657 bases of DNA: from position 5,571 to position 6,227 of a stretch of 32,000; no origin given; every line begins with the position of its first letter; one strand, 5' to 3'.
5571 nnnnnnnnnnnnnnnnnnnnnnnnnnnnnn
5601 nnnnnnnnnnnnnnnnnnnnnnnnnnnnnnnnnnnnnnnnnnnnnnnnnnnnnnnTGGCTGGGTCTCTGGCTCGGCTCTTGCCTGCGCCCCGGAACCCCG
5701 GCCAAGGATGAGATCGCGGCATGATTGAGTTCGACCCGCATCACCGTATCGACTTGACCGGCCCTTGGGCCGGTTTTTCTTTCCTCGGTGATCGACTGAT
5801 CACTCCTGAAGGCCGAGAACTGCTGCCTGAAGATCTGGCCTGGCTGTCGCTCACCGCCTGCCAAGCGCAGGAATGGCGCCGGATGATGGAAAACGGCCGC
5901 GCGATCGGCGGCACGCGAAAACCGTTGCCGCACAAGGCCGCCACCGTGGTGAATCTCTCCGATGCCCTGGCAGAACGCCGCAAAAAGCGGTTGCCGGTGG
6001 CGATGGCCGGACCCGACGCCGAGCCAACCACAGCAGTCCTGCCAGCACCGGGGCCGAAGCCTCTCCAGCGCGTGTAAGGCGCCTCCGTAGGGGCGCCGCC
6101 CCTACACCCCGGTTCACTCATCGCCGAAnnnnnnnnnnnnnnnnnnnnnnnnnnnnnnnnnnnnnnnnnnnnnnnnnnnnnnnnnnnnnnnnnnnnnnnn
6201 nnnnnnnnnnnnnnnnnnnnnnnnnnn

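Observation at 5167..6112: Four copies of a small DUF3653/XafT-like gene next to the Xer sites, each followed by the same GTAG...CTAC hairpin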

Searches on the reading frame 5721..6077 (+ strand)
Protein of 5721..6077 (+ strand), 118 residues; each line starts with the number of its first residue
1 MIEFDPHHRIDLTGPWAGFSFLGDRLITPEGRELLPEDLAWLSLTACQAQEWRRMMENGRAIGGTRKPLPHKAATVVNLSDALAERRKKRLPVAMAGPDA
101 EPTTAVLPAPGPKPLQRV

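Call 10: search_protein_families(library=pfam, proteins=[window:5721-6077:+], max_evalue=1)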
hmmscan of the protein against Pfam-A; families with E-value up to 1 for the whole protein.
window:5721-6077:+ (118 aa): 2 families
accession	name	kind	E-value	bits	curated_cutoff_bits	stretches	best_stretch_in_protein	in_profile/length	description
PF12375.13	DUF3653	-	2.3e-08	34.5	22.4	1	16-57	9-50/66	Phage protein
PF21492.2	bL31_N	-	0.1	12.7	27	1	61-92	10-41/60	Ribosomal protein L31p, N-terminal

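Call 34: search_dna_similar(query=window:5721-6077:+, collection=phages, mode=protein, max_rows=60, max_evalue=0.001)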
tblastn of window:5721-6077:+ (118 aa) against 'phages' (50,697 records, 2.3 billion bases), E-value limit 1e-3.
Records with a match: 30; places in all: 30; records where one place covers at least 80% of the query: 17.
Best place of each record, by identity: 60-80% 10; <60% 20.
By first word of the organism name: Xanthomonas 19; Stenotrophomonas 10; Vibrio 1.
By host as written in the record: - 6; Stenotrophomonas maltophilia 3; Xanthomonas campestris pv. campestris 3; Stenotrophomonas maltophilia str. Khak84 2; Stenotrophomonas maltophilia Khak84 2; Xanthomonas campestris pv. vesicatora ATCC35937 2; Xanthomonas axonopodis pv. citri 2; Xanthomonas oryzae ATCC 35933 2; and 6 more.
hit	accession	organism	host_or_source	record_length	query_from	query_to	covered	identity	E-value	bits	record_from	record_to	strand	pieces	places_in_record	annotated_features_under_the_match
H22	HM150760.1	Stenotrophomonas phage phiSHP2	Stenotrophomonas maltophilia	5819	11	118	92%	77.8%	7e-47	165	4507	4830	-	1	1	hypothetical protein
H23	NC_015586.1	Stenotrophomonas phage phiSHP2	Stenotrophomonas maltophilia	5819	11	118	92%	77.8%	7e-47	165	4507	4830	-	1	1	hypothetical protein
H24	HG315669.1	Stenotrophomonas phage SMA6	Stenotrophomonas maltophilia str. Khak84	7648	12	118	91%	77.6%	1e-45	162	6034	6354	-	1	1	hypothetical protein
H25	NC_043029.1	Stenotrophomonas phage SMA6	Stenotrophomonas maltophilia str. Khak84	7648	12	118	91%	77.6%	1e-45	162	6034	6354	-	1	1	hypothetical protein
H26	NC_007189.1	Stenotrophomonas phage SMA9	Stenotrophomonas maltophilia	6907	1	118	100%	70.1%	3e-46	164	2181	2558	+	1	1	hypothetical protein (x2)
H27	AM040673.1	Stenotrophomonas phage SMA9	Stenotrophomonas maltophilia c5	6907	1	118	100%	70.1%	3e-46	164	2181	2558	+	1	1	hypothetical protein (x2)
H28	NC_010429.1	Stenotrophomonas phage PSH1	-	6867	1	118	100%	68.5%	4e-47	166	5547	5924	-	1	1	hypothetical protein (x2)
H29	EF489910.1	Stenotrophomonas phage PSH1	-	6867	1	118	100%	68.5%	4e-47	166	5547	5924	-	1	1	hypothetical protein (x2)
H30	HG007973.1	Stenotrophomonas phage SMA7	Stenotrophomonas maltophilia Khak84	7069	11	118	92%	63.0%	2e-34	130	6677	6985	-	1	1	hypothetical protein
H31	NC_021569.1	Stenotrophomonas phage SMA7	Stenotrophomonas maltophilia Khak84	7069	11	118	92%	63.0%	2e-34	130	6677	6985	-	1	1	hypothetical protein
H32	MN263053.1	Xanthomonas phage phiLF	Xanthomonas campestris pv. campestris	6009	2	113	95%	39.3%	2e-14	73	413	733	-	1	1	record has no annotation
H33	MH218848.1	Xanthomonas phage phiLf2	-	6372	12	90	67%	53.2%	6e-17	80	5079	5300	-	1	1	hypothetical protein (x2)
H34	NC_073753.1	Xanthomonas phage phiLf2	-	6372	12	90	67%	53.2%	6e-17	80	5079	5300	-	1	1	hypothetical protein (x2)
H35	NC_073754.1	Xanthomonas phage phiLF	Xanthomonas campestris pv. campestris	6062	12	90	67%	53.2%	7e-17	80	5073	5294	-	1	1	hypothetical protein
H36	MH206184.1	Xanthomonas phage phiLf UK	Xanthomonas campestris pv. campestris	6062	12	90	67%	53.2%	7e-17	80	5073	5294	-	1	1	hypothetical protein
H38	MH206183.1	Xanthomonas phage phiXv2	Xanthomonas campestris pv. vesicatora ...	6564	2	106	89%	40.0%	4e-15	75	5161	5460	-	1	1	hypothetical protein | helix-turn-helix XRE-family DNA binding protein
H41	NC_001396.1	Xanthomonas phage Cf1c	Xanthomonas campestris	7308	2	113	95%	36.9%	1e-15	77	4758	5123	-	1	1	hypothetical protein | transcriptional regulator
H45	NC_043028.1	Xanthomonas phage Xf109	Xanthomonas oryzae ATCC 35933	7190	2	94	79%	40.8%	2e-14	73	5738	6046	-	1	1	hypothetical protein | helix-turn-helix XRE-family DNA binding protein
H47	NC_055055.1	Xanthomonas phage Xf409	Xanthomonas oryzae pv. oryzicola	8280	2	93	78%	40.2%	1e-13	71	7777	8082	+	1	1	hypothetical protein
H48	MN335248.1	Vibrio phage XacF13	Xanthomonas vesicatoria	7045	4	90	74%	41.2%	3e-13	70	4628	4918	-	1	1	hypothetical protein (x3) | terminator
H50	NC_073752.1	Xanthomonas phage Cf2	Xanthomonas citri subsp. citri Aw12879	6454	12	86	64%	45.3%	4e-11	64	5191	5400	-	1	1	hypothetical protein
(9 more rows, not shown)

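Call 35: get_annotated_region(hit=H36, flank=1500)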
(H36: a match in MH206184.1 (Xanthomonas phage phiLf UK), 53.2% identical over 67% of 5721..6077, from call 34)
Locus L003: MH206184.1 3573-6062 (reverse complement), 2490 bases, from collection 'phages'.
description: Xanthomonas phage phiLf UK strain ATCC 33913, complete genome.
organism: Xanthomonas phage phiLf UK (NCBI taxid 3071316)
taxonomy: Viruses; Monodnaviria; Loebvirae; Hofneiviricota; Faserviricetes; Tubulavirales; Inoviridae; Lophivirus; Lophivirus LfUK
host: Xanthomonas campestris pv. campestris; source: Brussels sprout (Brassica oleracea var. gemmifera); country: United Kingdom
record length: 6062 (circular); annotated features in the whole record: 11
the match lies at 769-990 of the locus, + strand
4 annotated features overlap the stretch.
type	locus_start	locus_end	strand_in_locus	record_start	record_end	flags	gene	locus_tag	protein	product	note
CDS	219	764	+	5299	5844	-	-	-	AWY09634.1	helix-turn-helix XRE-family DNA binding protein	phiLf phage 18.2K protein; ORF10; DUF3693 family, Cf1cp8-like, helix-turn-helix XRE-family DNA binding protein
misc_recomb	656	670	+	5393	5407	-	-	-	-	-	xerc/d recombination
CDS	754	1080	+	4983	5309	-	-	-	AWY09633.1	hypothetical protein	phiLf ORF112 protein; ORF112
CDS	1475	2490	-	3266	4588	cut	-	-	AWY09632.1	zonular occludens toxin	phiLf pI; ORF440; phage zonular occludens toxin, Zot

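Call 36: get_annotated_region(hit=H48, flank=1500)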
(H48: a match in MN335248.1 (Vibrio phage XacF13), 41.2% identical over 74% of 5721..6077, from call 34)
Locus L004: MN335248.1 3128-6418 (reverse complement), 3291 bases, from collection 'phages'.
description: Xanthomonas phage XaF13, complete genome.
organism: Vibrio phage XacF13 (NCBI taxid 3071318)
taxonomy: Viruses; Monodnaviria; Loebvirae; Hofneiviricota; Faserviricetes; Tubulavirales; Inoviridae; Xylivirus; Xylivirus XacF13
host: Xanthomonas vesicatoria; source: soil; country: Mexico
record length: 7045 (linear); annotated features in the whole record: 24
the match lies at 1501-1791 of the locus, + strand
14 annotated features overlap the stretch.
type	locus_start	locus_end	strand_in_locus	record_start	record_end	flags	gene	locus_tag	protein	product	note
CDS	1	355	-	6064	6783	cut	-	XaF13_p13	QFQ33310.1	replication gene A protein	ORF13; Similar to Xanthomonas campestris pv. vesicatoria.Bacteriophage replication gene A protein (GPA); This family ...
CDS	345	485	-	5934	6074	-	-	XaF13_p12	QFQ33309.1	hypothetical protein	ORF12; Similar to Xanthomonas citri pv. fuscans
regulatory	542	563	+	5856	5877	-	-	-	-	minus_35_signal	-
regulatory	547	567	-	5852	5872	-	-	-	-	minus_10_signal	-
regulatory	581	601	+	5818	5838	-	-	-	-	minus_10_signal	-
regulatory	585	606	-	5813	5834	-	-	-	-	minus_35_signal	-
CDS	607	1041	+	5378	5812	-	-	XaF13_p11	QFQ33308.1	hypothetical protein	ORF11; Similar to Xanthomonas citri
CDS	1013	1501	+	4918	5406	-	-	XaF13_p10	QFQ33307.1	hypothetical protein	ORF10; Similar to Xanthomonas citri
misc_recomb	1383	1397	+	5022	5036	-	-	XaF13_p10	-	-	Phage attachment site; attP. Similar to Xanthomonas phage Xf109.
CDS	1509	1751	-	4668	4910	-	-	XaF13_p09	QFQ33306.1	hypothetical protein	ORF09; Similar to Xanthomonas phage Cf1c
regulatory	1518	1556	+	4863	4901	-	-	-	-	terminator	-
CDS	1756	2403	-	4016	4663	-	-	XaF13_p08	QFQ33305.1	hypothetical protein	ORF08; Conjugal transfer protein TrbP; TraX superfamily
CDS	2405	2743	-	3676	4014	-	-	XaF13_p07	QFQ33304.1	hypothetical protein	ORF07; Similar to Xanthomonas oryzae phage Xf409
CDS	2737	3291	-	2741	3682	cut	-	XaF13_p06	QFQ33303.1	zonula occludens toxin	ORF06; Similar to Xanthomonas oryzae phage Xf409. Zonular occludens toxin (Zot); This family consists of bacterial and ...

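Call 37: get_annotated_region(hit=H50, flank=1500)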
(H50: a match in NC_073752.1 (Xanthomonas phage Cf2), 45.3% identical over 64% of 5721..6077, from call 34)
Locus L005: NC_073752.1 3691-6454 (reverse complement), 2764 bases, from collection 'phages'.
description: Xanthomonas phage Cf2, complete genome.
organism: Xanthomonas phage Cf2 (NCBI taxid 2530114)
taxonomy: Viruses; Monodnaviria; Loebvirae; Hofneiviricota; Faserviricetes; Tubulavirales; Inoviridae; Lophivirus; Lophivirus Cf2
host: Xanthomonas citri subsp. citri Aw12879; source: key/mexican lime; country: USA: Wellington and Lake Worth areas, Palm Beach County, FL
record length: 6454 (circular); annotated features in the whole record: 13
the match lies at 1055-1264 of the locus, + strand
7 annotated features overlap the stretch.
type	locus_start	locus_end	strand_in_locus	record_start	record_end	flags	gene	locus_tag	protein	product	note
CDS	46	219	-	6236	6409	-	-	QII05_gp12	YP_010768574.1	hypothetical protein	-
CDS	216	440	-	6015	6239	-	-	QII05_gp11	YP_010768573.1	hypothetical protein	similar to Xf109 phage ORF12 protein; Xf109 phage protein-like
CDS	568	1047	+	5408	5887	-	-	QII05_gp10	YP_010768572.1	helix-turn-helix XRE-family DNA binding protein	similar to Cf1c 18.2 kDa protein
regulatory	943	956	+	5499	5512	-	-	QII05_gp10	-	other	phage attachment site; attP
CDS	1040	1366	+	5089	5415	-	-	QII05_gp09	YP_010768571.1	hypothetical protein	phiLf ORF112 protein-like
CDS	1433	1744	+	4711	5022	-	-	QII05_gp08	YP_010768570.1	chloride channel protein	chloride channel protein EriC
CDS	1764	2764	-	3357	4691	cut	-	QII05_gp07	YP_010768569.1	zonular occludens toxin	Phage gI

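Call 38: get_annotated_region(hit=H23, flank=1500)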
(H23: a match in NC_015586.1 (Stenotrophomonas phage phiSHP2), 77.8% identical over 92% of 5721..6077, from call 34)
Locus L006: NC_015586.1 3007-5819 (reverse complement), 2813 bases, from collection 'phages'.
description: Stenotrophomonas phage phiSHP2, complete genome.
organism: Stenotrophomonas phage phiSHP2 (NCBI taxid 1027253)
taxonomy: Viruses; Monodnaviria; Loebvirae; Hofneiviricota; Faserviricetes; Tubulavirales; Inoviridae; Siphunculivirus; Siphunculivirus SHP2
host: Stenotrophomonas maltophilia; source: -; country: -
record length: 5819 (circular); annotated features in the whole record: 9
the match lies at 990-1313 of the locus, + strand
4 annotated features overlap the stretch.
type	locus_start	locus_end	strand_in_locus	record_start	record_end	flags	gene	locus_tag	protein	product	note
CDS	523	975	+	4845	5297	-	-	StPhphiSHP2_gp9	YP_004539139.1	hypothetical protein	ORF150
CDS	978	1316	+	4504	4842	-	-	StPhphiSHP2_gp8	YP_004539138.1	hypothetical protein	ORF112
CDS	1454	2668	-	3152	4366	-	-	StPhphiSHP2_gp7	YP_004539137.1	Zot protein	ORF404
CDS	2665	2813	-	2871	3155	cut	-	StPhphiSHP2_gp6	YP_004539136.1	hypothetical protein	ORF94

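Call 39: get_annotated_region(hit=H28, flank=1500)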
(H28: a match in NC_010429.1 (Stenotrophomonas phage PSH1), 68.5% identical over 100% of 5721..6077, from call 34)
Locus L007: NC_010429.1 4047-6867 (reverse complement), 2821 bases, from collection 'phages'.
description: Stenotrophomonas phage PSH1, complete sequence.
organism: Stenotrophomonas phage PSH1 (NCBI taxid 2011087)
taxonomy: Viruses; Monodnaviria; Loebvirae; Hofneiviricota; Faserviricetes; Tubulavirales; Inoviridae; Psecadovirus; Psecadovirus PSH1
host: -; source: -; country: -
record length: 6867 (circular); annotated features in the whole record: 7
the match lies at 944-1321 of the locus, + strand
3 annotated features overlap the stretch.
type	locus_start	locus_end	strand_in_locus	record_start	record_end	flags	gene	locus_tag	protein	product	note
CDS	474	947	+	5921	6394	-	-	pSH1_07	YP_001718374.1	hypothetical protein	ORF5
CDS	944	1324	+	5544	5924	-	-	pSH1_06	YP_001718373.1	hypothetical protein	ORF4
CDS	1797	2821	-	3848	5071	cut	-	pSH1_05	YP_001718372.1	hypothetical protein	Zonular occludens toxin; Zot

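Call 40: get_annotated_region(hit=H31, flank=1500)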
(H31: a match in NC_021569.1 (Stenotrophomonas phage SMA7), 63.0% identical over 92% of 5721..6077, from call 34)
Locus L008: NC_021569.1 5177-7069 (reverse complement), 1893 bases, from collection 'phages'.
description: Stenotrophomonas phage phiSMA7 proviral complete genome.
organism: Stenotrophomonas phage SMA7 (NCBI taxid 1343494)
taxonomy: Viruses; Monodnaviria; Loebvirae; Hofneiviricota; Faserviricetes; Tubulavirales; Inoviridae; Subteminivirus; Subteminivirus SMA7
host: Stenotrophomonas maltophilia Khak84; source: water; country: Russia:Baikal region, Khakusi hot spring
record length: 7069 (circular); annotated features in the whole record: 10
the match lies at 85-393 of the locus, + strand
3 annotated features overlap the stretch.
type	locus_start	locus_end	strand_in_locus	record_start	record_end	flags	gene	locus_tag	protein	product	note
CDS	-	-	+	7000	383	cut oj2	-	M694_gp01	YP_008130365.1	hypothetical protein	ORF150; putative regulator protein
CDS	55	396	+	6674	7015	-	-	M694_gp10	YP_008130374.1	hypothetical protein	ORF113; putative regulator protein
CDS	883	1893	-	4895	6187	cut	-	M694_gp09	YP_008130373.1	hypothetical protein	ORF430; Zot-like protein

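Call 41: get_annotated_region(hit=H33, flank=1500)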
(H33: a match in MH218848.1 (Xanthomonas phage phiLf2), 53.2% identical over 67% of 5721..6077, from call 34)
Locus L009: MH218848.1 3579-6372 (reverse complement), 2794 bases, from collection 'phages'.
description: Xanthomonas phage phiLf2, complete genome.
organism: Xanthomonas phage phiLf2 (NCBI taxid 3071317)
taxonomy: Viruses; Monodnaviria; Loebvirae; Hofneiviricota; Faserviricetes; Tubulavirales; Inoviridae; Lophivirus; Lophivirus Lf2
host: -; source: -; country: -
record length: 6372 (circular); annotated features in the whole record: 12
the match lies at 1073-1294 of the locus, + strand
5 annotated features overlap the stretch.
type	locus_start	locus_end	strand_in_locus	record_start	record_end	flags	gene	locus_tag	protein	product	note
CDS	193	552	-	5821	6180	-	-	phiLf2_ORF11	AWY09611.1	hypothetical protein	-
CDS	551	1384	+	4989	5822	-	-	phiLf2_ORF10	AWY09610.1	hypothetical protein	phiLf phage 18.2K-like protein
misc_recomb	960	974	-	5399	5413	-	-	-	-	-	xerc/d recombination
CDS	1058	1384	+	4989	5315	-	-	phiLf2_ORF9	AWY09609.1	hypothetical protein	phiLf ORF112-like protein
CDS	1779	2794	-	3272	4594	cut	-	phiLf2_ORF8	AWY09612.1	zonula occludens toxin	phage zonula occludens toxin, zot, similar to phiLf phage ORF440; phiLf2 pI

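Call 42: get_annotated_region(hit=H38, flank=1500)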
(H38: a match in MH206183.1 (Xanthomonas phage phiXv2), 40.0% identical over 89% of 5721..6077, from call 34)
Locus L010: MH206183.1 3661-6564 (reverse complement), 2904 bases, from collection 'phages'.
description: Xanthomonas phage phiXv2, complete genome.
organism: Xanthomonas phage phiXv2 (NCBI taxid 2201472)
taxonomy: Viruses; Monodnaviria; Loebvirae; Hofneiviricota; Faserviricetes; Tubulavirales; Inoviridae; Lophivirus; Lophivirus Xv2
host: Xanthomonas campestris pv. vesicatora ATCC35937; source: leaf spots from pepper and tomato; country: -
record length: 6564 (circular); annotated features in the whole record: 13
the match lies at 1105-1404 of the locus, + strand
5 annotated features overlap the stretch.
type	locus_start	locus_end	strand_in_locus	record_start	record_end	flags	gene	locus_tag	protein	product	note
CDS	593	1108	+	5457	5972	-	-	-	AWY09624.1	helix-turn-helix XRE-family DNA binding protein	Cf1c cp8-like protein; phiXv2 ORF12; Cf1c 18.2 kDa protein-like, helix-turn-helix XRE-family DNA binding protein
misc_recomb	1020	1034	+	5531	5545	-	-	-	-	-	xerc/d recombination; phage attachment site; attP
CDS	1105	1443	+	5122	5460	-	-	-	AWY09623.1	hypothetical protein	phiLf phage ORF112-like protein; phiXv2 ORF11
CDS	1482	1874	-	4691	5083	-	-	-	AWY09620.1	putative secreted protein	phiXv2 phage protein; phiXv2 ORF10; DUF4124 domain-containing protein, putative secreted protein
CDS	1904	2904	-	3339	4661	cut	-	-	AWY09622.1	zonular occludens toxin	phiXv2 phage gI protein; phiXv2 ORF9; phage zonular occludens toxin Zot protein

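Call 43: get_annotated_region(hit=H41, flank=1500)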
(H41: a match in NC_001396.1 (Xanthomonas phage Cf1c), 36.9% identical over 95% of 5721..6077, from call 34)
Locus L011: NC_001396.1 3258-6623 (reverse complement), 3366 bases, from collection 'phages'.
description: Xanthomonas phage Cf1c, complete genome.
organism: Xanthomonas phage Cf1c (NCBI taxid 2928691)
taxonomy: Viruses; Monodnaviria; Loebvirae; Hofneiviricota; Faserviricetes; Tubulavirales; Inoviridae; Coriovirus; Coriovirus Cf1c
host: Xanthomonas campestris; source: -; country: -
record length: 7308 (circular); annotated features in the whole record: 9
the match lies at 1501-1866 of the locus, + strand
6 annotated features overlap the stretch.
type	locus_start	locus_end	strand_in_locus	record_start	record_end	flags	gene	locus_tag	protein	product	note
CDS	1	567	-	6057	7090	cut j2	-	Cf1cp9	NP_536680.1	replication initiation protein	-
CDS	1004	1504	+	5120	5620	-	-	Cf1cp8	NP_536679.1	transcriptional regulator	-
CDS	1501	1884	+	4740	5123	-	-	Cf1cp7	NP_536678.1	hypothetical protein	-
CDS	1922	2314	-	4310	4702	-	-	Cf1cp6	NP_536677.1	hypothetical protein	-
CDS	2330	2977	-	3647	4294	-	-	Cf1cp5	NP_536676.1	transfer protein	-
CDS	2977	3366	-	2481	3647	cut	-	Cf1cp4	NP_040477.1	Zot-like toxin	unidentified open reading frame; putative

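Call 44: get_annotated_region(hit=H45, flank=1500)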
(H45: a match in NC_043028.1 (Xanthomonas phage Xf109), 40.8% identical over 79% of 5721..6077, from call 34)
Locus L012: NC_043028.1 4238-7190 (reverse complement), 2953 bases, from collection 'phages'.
description: Xanthomonas phage Xf109, complete genome.
organism: Xanthomonas phage Xf109 (NCBI taxid 1852597)
taxonomy: Viruses; Monodnaviria; Loebvirae; Hofneiviricota; Faserviricetes; Tubulavirales; Inoviridae; Xylivirus; Xylivirus Xf109
host: Xanthomonas oryzae ATCC 35933; source: -; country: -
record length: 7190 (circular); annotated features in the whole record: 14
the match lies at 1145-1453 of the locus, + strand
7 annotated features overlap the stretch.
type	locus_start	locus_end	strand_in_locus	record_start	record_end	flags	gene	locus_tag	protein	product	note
CDS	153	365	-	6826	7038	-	-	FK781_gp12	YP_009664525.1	hypothetical protein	ORF12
CDS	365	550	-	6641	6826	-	-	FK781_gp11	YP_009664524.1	hypothetical protein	ORF11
CDS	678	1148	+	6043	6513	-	-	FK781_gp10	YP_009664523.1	helix-turn-helix XRE-family DNA binding protein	Cf1cp8-like protein; ORF10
misc_recomb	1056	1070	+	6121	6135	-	-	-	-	-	phage attachment site; attP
CDS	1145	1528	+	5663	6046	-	-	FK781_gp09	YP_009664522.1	hypothetical protein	DUF3653 protein; Cf1c phage Cf1cp7-like and phi-Lf phage ORF110-like protein; ORF9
CDS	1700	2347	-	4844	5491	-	-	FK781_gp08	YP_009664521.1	conjugal transfer protein TrbP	Cf1c phage Cf1cp5 protein-like; ORF8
CDS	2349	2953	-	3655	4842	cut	-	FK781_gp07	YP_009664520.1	zonular occludens toxin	Inoviridae phage pI protein; ORF7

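Call 45: get_annotated_region(hit=H47, flank=1500)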
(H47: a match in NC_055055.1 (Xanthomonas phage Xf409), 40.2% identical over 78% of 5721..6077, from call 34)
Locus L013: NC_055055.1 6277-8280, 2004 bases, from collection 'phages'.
description: Xanthomonas phage Xf409, complete genome.
organism: Xanthomonas phage Xf409 (NCBI taxid 1979540)
taxonomy: Viruses; Monodnaviria; Loebvirae; Hofneiviricota; Faserviricetes; Tubulavirales; Inoviridae; Xylivirus; Xylivirus Xf109
host: Xanthomonas oryzae pv. oryzicola; source: -; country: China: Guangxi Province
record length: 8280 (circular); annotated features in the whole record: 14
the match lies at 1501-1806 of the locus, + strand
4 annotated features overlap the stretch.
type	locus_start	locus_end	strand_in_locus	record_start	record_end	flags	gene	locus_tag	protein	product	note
CDS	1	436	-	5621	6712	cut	-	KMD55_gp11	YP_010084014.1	replication initiation protein II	filamentous phage phiLf replication initiation protein II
CDS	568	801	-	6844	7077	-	-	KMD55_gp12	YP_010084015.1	hypothetical protein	-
CDS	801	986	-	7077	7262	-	-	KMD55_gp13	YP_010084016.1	hypothetical protein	-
CDS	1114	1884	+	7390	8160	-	-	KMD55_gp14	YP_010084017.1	hypothetical protein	filamentous phage phiLf related protein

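Call 60: find_related_loci(query=A2, collection=viral_contigs, flank=3000)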
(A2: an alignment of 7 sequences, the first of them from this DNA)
Query A2 (118 aa) in viral_contigs; peptide patterns used: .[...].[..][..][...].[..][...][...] (x = any residue, [..] = any of these).
407 stretches matched a pattern; 371 encode a relative of the query (tblastn E <= 1e-3); the best 80 are kept; 80 distinct loci.
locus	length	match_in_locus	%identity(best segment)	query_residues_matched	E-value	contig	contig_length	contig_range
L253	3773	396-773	73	1-118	1e-54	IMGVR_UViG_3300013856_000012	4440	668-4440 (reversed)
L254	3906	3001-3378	73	1-118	3e-54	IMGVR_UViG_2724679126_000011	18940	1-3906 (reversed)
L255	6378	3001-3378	74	1-118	1e-53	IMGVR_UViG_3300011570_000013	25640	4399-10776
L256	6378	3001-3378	73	1-118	2e-53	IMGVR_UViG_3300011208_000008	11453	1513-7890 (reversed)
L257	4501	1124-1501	72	1-118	2e-53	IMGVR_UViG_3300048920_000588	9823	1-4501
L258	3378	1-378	69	1-118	1e-53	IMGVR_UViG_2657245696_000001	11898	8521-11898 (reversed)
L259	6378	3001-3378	72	1-118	2e-53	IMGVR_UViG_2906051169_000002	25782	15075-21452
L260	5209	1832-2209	71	1-118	4e-53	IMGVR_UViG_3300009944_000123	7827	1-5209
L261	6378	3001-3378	73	1-118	2e-53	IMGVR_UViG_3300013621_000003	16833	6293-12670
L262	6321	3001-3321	82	12-118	6e-53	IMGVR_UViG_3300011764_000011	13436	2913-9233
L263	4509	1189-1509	82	12-118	6e-53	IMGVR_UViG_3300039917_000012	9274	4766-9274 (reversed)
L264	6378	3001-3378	72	1-118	5e-53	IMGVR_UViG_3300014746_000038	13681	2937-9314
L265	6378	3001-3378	70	1-118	2e-52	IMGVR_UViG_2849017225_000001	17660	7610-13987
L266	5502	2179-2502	79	11-118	2e-52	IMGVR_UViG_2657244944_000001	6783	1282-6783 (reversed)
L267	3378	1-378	72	1-118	1e-52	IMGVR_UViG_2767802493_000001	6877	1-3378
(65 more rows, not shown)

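Call 80: search_solved_structures(query=A2, max_evalue=1)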
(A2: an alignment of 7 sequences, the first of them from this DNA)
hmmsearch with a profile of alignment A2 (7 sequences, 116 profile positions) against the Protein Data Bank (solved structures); distinct sequences matched with E-value up to 1: 0.
